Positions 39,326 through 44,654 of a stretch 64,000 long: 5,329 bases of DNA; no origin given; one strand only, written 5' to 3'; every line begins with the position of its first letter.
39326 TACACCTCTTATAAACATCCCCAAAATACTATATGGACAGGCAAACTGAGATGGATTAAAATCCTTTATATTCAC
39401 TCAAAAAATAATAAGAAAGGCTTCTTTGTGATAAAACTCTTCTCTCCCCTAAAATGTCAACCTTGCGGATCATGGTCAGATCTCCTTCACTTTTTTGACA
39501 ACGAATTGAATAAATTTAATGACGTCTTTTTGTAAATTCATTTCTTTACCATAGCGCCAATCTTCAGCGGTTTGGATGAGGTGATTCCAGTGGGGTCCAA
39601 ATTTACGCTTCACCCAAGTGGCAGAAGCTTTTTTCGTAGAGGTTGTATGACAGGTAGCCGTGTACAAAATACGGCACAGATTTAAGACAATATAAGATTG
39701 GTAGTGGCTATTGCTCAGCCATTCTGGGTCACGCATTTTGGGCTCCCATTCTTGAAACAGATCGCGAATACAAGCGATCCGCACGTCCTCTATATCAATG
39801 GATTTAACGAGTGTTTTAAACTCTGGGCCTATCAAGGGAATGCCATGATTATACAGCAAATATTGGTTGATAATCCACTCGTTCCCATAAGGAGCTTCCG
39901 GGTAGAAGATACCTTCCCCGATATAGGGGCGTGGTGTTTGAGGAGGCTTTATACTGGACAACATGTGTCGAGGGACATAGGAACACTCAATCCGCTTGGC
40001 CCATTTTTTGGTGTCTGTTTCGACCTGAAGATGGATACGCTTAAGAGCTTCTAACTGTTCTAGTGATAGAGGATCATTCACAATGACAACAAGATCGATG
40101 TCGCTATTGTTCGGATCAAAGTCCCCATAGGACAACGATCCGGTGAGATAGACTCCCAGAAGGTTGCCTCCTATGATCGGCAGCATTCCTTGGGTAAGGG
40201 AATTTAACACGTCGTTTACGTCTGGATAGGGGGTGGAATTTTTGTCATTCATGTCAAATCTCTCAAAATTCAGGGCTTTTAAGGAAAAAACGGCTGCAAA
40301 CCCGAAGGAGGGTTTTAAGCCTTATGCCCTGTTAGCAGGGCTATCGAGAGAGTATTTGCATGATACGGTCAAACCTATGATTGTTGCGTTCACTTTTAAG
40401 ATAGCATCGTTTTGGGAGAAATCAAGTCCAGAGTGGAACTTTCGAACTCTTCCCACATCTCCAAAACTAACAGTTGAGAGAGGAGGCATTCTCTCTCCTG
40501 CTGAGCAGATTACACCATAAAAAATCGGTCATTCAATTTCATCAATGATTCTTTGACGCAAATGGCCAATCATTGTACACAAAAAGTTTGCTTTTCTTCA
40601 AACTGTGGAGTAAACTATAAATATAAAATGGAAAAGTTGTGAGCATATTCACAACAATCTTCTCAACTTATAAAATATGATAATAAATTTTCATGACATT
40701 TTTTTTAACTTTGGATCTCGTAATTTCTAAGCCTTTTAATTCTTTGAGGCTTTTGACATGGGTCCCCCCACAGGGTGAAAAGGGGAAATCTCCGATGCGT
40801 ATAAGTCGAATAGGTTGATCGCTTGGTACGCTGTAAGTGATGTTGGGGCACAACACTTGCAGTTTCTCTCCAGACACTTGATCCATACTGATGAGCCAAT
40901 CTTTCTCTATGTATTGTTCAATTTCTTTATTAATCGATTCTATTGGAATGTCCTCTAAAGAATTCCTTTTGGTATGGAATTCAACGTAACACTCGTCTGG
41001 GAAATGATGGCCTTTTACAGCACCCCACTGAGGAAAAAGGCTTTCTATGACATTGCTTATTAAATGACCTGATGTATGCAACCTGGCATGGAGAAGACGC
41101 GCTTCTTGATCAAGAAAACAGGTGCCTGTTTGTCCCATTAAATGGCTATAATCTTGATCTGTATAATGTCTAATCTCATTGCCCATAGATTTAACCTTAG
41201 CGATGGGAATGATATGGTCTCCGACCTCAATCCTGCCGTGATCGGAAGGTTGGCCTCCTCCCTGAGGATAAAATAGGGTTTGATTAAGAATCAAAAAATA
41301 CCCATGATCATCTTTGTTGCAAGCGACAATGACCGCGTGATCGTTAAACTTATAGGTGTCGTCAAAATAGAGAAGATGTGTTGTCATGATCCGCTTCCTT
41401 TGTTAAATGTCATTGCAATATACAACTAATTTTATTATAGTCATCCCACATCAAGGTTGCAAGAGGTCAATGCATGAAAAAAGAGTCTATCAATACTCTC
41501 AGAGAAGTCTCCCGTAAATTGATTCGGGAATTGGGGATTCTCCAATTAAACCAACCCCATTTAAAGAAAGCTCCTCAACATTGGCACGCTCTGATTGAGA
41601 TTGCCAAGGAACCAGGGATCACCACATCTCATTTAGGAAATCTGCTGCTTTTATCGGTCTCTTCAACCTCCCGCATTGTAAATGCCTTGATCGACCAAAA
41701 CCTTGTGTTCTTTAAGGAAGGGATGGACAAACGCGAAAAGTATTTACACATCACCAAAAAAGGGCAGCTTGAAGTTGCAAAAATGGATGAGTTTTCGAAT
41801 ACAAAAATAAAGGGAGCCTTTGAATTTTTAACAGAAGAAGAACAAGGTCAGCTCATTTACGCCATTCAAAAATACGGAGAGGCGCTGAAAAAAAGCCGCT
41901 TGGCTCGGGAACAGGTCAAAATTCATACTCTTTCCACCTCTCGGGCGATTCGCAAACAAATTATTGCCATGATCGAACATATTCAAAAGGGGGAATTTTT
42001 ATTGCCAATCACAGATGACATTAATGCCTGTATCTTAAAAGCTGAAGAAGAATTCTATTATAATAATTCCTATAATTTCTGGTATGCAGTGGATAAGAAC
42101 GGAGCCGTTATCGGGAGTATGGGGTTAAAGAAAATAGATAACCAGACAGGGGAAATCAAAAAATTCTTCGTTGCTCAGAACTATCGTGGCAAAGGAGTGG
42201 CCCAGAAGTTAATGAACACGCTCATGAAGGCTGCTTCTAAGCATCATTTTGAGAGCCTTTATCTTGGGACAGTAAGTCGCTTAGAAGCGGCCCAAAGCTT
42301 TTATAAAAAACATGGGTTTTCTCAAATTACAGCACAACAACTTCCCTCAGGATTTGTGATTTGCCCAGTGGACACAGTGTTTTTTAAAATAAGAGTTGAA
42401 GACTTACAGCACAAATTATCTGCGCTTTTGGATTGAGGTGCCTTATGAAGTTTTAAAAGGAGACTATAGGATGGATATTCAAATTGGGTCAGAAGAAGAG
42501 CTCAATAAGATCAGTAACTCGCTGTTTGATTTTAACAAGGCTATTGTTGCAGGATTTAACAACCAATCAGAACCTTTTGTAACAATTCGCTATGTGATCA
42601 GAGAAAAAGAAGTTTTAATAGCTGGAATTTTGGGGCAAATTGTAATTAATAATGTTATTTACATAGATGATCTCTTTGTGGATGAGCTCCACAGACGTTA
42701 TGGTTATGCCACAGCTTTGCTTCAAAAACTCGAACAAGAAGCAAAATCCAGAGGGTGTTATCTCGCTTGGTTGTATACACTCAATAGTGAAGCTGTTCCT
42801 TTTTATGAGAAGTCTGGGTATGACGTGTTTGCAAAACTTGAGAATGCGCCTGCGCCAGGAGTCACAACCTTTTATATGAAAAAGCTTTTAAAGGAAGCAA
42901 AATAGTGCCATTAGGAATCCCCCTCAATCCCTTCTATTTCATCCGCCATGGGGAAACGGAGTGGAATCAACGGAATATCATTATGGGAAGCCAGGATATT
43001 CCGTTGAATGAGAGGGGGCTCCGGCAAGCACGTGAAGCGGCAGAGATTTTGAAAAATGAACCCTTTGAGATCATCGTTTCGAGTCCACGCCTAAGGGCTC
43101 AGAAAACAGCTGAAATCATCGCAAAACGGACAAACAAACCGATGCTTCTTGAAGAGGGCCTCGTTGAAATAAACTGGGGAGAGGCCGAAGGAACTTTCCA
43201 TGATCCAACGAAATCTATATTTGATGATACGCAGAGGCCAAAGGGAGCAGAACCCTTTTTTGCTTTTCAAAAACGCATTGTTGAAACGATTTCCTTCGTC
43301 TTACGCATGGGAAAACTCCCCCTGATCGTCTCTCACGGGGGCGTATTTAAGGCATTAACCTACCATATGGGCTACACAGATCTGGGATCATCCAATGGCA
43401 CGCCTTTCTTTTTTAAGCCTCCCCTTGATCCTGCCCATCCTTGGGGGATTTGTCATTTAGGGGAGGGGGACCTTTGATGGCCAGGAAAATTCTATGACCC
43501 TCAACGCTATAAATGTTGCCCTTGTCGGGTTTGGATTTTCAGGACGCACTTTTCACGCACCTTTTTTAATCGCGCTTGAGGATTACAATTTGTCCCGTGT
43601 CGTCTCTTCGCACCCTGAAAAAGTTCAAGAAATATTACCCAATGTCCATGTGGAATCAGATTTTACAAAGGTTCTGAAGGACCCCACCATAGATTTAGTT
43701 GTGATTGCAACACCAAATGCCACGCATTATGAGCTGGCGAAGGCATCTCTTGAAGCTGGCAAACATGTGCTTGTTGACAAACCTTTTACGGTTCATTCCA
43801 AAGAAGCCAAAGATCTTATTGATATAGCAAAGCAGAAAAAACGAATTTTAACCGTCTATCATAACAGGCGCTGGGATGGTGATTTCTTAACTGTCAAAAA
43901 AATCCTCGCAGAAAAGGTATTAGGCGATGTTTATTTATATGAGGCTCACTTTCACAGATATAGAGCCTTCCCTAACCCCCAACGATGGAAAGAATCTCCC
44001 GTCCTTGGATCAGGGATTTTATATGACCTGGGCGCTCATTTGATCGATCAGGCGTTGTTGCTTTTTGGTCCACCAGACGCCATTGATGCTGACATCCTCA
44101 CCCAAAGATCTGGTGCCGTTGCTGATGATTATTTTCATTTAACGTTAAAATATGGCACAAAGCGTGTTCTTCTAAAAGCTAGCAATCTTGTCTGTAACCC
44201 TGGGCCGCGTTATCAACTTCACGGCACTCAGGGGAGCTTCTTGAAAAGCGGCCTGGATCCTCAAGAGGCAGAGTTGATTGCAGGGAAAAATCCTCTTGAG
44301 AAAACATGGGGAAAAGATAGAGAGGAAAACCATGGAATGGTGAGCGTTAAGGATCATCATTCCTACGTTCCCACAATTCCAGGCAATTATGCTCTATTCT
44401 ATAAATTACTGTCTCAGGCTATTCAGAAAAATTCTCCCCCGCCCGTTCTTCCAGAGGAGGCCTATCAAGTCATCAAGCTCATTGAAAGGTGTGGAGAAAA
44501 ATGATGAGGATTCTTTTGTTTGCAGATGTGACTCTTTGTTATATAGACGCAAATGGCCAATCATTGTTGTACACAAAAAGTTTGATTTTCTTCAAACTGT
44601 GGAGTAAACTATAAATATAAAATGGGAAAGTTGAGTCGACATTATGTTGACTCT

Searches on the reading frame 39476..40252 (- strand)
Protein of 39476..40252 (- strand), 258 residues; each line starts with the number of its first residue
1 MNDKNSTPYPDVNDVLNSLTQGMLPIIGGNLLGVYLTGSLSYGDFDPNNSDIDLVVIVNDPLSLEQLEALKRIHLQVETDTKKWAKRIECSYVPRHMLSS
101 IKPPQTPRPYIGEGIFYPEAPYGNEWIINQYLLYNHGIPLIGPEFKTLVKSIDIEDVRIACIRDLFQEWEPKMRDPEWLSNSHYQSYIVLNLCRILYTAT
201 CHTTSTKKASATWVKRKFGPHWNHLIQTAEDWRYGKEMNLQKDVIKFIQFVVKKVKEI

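Call 49: search_protein_families(library=pfam, proteins=[window:39476-40252:-], max_evalue=0.00001)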
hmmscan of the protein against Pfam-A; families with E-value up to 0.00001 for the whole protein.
window:39476-40252:- (258 aa): 2 families
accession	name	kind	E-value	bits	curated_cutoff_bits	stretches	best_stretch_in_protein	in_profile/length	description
PF13427.11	AadA_C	-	2.8e-11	44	22.2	1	149-242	3-88/103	Aminoglycoside adenylyltransferase, C-terminal domain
PF01909.29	NTP_transf_2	-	5.3e-08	33.6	21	1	33-87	16-72/93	Nucleotidyltransferase domain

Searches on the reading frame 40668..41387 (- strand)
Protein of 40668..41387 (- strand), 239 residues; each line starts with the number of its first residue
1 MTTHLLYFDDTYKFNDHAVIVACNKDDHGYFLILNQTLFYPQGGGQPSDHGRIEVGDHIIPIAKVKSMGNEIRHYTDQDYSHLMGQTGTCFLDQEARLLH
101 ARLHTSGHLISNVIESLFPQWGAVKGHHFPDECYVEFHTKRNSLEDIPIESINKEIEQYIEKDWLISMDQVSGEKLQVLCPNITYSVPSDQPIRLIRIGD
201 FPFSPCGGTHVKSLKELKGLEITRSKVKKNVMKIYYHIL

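Call 49: search_protein_families(library=pfam, proteins=[window:40668-41387:-], max_evalue=0.00001)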
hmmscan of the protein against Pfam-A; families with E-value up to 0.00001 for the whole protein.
window:40668-41387:- (239 aa): 2 families
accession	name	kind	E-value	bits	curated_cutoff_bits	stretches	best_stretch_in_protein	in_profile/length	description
PF07973.19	tRNA_SAD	-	1.1e-08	35.3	24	1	193-231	1-40/44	Threonyl and Alanyl tRNA synthetase second additional domain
PF01411.24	tRNA-synt_2c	-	6.6e-08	32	30.3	1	25-90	480-546/552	tRNA synthetases class II (A)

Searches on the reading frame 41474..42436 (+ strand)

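Call 49: search_protein_families(library=pfam, proteins=[window:41474-42436:+], max_evalue=0.00001)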
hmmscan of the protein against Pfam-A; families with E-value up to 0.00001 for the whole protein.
window:41474-42436:+ (320 aa): 8 families
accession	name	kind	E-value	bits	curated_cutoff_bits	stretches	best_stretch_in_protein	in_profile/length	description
PF00583.31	Acetyltransf_1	-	2.4e-19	70.2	20.7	1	194-282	24-116/116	Acetyltransferase (GNAT) family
PF13508.13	Acetyltransf_7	-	7.9e-16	58.7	27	1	200-283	3-83/84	Acetyltransferase (GNAT) domain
PF13673.13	Acetyltransf_10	-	3.5e-14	53.3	23.6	1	192-298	24-123/128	Acetyltransferase (GNAT) domain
PF13420.13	Acetyltransf_4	-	9.6e-11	42.4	24.3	1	197-284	45-136/155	Acetyltransferase (GNAT) domain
PF12802.13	MarR_2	-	3.9e-09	37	27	1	34-87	5-60/61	MarR family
PF13302.13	Acetyltransf_3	-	1.6e-07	32.5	25.4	1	192-282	46-137/138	Acetyltransferase (GNAT) domain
PF01047.28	MarR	-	6.3e-06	26.4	24.6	0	35-81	4-50/59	MarR family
PF14542.12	Acetyltransf_CG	-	9.5e-06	26.1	30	0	202-258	2-57/80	GCN5-related N-acetyl-transferase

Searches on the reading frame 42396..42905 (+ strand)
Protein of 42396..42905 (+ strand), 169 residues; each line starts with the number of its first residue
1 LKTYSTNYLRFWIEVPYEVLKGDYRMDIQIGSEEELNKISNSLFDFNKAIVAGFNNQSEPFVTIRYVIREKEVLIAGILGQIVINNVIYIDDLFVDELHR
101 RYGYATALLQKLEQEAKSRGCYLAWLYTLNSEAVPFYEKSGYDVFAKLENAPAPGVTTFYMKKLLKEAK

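Call 49: search_protein_families(library=pfam, proteins=[window:42396-42905:+], max_evalue=0.00001)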
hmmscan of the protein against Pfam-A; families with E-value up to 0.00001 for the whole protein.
window:42396-42905:+ (169 aa): 4 families
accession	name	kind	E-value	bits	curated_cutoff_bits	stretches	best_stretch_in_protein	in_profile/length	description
PF00583.31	Acetyltransf_1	-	7.7e-16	58.9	20.7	1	65-142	35-116/116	Acetyltransferase (GNAT) family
PF13508.13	Acetyltransf_7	-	7.3e-12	45.9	27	1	66-143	6-83/84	Acetyltransferase (GNAT) domain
PF13673.13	Acetyltransf_10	-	2.2e-09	37.8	23.6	1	78-146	42-111/128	Acetyltransferase (GNAT) domain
PF13527.13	Acetyltransf_9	-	2.9e-06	27.7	25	1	87-144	72-126/127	Acetyltransferase (GNAT) domain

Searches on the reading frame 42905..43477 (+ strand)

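Call 49: search_protein_families(library=pfam, proteins=[window:42905-43477:+], max_evalue=0.00001)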
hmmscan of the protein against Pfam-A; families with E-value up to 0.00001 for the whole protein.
window:42905-43477:+ (190 aa): 1 family
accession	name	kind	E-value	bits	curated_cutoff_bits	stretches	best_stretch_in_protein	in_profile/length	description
PF00300.27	His_Phos_1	-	7.9e-38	130.5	21.7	1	10-156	1-159/194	Histidine phosphatase superfamily (branch 1)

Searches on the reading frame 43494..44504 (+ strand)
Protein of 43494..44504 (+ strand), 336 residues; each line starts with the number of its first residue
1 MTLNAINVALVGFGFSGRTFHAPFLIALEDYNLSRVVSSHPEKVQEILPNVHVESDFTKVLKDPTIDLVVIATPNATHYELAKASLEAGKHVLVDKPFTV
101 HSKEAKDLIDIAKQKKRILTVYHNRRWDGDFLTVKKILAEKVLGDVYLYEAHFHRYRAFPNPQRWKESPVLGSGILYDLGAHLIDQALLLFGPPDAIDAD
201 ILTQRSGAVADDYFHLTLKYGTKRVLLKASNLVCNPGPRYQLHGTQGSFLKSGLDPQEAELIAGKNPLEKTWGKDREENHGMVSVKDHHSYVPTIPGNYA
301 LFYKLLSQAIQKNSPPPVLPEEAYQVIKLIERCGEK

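Call 49: search_protein_families(library=pfam, proteins=[window:43494-44504:+], max_evalue=0.00001)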
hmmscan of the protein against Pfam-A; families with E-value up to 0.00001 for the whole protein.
window:43494-44504:+ (336 aa): 3 families
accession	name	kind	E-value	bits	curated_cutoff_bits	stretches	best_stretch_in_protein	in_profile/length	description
PF02894.22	GFO_IDH_MocA_C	-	9.1e-34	117.6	22.9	1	135-334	1-207/218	Oxidoreductase family, C-terminal alpha/beta domain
PF01408.29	GFO_IDH_MocA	-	7.9e-29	101.2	24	1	6-123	1-120/120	Oxidoreductase family, NAD-binding Rossmann fold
PF22725.1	GFO_IDH_MocA_C3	-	3.2e-26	92.2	27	1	131-249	1-123/124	GFO/IDH/MocA C-terminal domain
